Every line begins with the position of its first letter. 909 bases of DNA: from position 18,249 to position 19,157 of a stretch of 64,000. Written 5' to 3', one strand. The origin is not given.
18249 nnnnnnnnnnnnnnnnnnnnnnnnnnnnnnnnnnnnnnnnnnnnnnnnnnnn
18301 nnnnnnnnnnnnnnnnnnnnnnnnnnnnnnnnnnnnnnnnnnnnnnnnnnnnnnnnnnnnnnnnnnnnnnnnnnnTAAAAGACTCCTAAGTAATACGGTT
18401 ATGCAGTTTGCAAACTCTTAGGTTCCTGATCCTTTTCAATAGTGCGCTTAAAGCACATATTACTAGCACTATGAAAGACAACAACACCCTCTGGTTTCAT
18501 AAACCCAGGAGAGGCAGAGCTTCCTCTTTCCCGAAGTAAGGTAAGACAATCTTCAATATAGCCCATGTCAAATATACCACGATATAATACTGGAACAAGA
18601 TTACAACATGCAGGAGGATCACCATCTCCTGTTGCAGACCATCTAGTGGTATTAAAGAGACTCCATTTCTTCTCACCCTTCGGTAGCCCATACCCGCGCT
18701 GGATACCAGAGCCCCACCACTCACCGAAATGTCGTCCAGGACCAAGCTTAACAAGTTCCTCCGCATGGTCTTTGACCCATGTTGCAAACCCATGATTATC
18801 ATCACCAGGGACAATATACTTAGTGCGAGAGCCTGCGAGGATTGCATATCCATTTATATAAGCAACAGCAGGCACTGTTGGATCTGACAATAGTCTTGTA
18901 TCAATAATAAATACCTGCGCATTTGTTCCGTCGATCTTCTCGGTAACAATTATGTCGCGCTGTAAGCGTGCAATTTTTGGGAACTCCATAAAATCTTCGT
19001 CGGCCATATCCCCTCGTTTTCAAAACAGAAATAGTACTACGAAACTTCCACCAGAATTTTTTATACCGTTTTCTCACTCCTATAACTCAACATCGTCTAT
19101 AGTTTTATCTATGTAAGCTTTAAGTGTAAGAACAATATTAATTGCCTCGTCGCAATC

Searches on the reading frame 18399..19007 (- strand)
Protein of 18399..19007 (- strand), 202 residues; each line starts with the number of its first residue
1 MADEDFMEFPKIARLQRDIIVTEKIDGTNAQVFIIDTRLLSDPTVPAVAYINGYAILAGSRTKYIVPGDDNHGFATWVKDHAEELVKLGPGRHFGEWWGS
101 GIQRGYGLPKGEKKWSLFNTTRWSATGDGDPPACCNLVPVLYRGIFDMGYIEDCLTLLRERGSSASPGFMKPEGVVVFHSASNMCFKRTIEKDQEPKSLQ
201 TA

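Call 97: search_protein_families(library=pfam, proteins=[window:18399-19007:-], max_evalue=0.01)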
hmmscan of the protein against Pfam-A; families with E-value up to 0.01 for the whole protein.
window:18399-19007:- (202 aa): 1 family
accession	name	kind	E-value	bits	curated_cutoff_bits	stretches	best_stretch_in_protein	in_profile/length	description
PF09414.15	RNA_ligase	-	9.3e-13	49.1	27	1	18-177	2-155/171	RNA ligase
